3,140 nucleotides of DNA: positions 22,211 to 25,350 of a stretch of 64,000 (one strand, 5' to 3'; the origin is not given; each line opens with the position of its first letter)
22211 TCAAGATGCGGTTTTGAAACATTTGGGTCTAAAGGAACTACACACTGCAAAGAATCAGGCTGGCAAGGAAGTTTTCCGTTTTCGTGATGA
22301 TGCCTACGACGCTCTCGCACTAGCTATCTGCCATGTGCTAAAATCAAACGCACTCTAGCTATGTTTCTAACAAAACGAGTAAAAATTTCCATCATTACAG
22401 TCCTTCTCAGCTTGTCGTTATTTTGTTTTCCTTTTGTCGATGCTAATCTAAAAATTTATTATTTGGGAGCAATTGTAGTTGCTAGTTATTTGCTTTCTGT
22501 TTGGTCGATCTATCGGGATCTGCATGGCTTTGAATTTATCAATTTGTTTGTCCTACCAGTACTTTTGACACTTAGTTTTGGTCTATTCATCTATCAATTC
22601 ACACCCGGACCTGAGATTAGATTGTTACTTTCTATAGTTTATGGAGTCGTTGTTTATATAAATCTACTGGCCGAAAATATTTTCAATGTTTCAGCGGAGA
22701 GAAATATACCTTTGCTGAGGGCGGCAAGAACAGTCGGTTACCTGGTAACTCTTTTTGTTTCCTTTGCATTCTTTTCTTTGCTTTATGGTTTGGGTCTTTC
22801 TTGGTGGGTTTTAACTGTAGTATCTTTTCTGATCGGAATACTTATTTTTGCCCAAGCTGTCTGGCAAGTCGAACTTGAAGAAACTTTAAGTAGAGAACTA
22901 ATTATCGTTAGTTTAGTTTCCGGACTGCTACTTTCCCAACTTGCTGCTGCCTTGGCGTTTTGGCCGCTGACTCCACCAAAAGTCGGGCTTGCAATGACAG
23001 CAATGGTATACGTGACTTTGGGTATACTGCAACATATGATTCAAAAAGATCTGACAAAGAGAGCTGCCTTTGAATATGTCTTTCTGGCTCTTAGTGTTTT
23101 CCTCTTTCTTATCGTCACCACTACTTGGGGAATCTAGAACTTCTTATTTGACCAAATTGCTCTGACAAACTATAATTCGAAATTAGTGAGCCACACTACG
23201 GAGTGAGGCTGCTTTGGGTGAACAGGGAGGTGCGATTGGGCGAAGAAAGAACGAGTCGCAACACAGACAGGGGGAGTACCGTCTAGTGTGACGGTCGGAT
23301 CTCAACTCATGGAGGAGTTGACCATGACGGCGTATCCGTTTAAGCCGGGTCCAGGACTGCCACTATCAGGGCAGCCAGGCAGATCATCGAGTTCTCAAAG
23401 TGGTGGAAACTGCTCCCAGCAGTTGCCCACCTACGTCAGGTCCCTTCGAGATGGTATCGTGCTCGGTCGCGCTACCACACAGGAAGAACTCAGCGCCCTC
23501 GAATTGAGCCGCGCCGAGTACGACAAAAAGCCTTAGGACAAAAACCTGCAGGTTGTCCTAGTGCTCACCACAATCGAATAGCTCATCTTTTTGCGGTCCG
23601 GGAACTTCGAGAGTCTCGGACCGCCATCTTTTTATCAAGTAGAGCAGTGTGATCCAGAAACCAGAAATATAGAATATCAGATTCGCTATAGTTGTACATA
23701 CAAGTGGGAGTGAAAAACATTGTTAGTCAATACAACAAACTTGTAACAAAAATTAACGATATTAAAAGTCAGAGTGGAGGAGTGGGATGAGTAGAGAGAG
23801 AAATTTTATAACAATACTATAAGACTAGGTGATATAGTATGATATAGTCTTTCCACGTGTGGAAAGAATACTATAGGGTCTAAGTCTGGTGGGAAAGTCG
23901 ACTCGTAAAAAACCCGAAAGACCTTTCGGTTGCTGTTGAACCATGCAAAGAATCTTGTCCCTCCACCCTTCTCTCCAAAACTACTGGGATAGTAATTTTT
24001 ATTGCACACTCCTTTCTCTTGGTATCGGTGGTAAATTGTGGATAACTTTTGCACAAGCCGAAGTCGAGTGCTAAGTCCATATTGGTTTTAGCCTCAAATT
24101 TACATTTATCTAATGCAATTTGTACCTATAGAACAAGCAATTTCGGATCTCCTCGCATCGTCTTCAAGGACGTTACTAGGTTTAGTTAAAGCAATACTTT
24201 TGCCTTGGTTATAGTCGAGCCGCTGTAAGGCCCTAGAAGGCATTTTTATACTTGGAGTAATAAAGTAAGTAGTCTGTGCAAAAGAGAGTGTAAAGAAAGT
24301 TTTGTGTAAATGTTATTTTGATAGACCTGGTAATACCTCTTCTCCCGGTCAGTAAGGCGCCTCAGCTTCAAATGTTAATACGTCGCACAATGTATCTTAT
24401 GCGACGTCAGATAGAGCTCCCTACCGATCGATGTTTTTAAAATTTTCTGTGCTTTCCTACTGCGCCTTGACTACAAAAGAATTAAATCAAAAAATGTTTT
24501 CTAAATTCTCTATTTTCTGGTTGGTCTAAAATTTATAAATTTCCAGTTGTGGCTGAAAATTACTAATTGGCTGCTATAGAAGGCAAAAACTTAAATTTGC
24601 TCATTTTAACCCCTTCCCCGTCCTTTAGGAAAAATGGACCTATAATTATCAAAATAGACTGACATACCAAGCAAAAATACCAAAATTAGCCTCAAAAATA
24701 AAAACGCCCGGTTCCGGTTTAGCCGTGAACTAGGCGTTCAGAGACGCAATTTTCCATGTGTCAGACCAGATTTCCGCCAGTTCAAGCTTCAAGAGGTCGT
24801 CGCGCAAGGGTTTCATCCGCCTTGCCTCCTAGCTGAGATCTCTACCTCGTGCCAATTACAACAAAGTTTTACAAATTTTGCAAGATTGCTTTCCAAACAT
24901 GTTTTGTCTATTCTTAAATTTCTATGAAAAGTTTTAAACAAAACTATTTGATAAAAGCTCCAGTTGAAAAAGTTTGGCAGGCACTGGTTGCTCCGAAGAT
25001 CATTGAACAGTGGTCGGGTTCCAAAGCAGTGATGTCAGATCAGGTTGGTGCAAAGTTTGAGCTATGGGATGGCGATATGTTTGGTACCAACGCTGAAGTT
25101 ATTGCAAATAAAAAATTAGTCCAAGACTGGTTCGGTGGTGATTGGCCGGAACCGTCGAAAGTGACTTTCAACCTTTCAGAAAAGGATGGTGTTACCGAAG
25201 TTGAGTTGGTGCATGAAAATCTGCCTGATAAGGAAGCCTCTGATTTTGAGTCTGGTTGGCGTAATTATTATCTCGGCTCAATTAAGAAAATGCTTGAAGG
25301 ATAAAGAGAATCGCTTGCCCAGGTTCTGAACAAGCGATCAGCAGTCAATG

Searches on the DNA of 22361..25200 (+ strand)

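Call 4: search_rna_families(source=window, start=22900, end=25200, threshold=evalue, max_evalue=10, show_alignments=3)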
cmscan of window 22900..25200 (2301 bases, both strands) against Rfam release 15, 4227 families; matches with E-value up to 10: 2.
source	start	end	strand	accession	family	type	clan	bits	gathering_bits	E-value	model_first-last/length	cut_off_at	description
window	24441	24497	-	RF01714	Ocean-V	Gene; sRNA;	-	19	75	1.2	1-72/72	no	Ocean-V RNA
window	24369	24473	+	RF01575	DdR7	Gene; snRNA; snoRNA; CD-box;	-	16.7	80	6.5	1-98/98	no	Dictyostelium snoRNA Dd7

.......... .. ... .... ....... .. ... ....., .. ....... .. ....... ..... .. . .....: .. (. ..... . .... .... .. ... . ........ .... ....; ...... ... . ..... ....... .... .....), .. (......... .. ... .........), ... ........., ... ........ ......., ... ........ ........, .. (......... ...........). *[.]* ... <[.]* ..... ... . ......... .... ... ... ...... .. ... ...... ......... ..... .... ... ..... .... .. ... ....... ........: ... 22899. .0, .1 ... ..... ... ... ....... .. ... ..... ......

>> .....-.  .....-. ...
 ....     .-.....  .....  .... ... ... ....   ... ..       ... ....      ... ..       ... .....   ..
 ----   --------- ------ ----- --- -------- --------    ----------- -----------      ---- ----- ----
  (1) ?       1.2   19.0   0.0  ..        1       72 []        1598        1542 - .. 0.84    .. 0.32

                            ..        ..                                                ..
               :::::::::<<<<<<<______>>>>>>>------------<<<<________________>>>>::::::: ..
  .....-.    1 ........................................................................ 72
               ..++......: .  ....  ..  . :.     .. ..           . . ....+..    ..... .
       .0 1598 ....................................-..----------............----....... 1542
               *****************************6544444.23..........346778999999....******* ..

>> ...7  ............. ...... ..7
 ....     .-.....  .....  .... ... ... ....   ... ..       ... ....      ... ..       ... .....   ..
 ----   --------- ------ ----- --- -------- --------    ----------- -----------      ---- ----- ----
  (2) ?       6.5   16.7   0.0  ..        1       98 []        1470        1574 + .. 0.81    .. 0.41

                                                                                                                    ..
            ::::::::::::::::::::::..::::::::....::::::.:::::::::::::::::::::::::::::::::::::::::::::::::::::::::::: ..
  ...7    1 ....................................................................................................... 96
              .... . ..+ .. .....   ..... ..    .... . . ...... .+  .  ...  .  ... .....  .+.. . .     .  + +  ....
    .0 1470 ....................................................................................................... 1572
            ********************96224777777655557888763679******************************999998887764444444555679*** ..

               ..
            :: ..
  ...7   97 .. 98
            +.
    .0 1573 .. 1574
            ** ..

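Call 69: search_rna_families(sources=[L083, L085, L087, L089, L095, L114, L093, L107, L109, L113, L119], threshold=gathering)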
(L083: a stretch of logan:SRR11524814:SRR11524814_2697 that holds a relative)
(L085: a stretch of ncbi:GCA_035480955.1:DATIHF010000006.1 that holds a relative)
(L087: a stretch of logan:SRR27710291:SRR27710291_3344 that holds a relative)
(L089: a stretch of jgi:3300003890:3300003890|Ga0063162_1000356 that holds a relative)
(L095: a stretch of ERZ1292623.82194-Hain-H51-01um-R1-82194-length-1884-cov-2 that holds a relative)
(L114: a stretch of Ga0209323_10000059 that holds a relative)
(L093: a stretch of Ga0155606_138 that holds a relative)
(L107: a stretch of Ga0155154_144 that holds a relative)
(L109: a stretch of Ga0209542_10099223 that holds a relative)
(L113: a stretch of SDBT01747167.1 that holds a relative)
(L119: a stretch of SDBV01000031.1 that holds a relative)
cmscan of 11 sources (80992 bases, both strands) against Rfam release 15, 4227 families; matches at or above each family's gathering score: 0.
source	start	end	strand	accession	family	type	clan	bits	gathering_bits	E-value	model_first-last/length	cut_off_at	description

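Call 80: search_dna_similar(query=window:23140-24920:+, collection=plasmids, mode=distant, max_evalue=0.001, max_rows=10)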
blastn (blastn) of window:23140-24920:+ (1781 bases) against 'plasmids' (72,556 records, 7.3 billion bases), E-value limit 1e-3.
No match.

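Call 81: search_dna_similar(query=window:23140-24920:+, collection=phages, mode=distant, max_evalue=0.001, max_rows=10)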
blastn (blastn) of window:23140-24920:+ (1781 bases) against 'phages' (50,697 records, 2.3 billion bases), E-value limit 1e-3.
No match.

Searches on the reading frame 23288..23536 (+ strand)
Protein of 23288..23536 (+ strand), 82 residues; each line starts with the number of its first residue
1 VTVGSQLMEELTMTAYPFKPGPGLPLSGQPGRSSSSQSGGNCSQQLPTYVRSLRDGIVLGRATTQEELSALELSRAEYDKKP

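Call 10: search_protein_families(library=pfam, proteins=[window:23288-23536:+], max_evalue=0.1)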
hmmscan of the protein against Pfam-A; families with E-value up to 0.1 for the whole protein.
window:23288-23536:+ (82 aa): 0 families

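Call 13: find_encoding_contigs(protein=window:23288-23536:+, flank=6000, max_places=8)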
Protein window:23288-23536:+ (82 aa): no gene with exactly this product is on record in the collection.

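Call 14: find_homologous_proteins(query=window:23324-23536:+, max_evalue=0.01)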
Query window:23324-23536:+ (70 aa): 1 proteins with E <= 0.01 among 2 candidates.
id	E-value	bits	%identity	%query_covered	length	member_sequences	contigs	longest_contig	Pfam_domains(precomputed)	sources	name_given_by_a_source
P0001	1.8e-38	147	100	100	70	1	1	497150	-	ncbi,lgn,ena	-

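Call 70: search_protein_representatives(protein=window:23324-23536:+)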
Query: 70 residues. Proteins with E-value up to 0.001 (for the whole library): 3; up to 1e-10: 2; up to 1e-30: 1. The best 3 are listed.
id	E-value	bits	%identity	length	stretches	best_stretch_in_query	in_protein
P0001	5.7e-39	146.6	100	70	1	1-70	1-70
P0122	1.6e-11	59.9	56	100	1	1-68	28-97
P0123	2.6e-04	37.2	41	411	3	9-40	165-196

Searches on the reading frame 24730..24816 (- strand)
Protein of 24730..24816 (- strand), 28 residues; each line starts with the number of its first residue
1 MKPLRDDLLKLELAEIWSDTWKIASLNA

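Call 71: search_protein_families(library=pfam, proteins=[window:24730-24816:-], max_evalue=0.01)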
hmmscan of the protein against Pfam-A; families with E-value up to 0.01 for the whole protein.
window:24730-24816:- (28 aa): 0 families
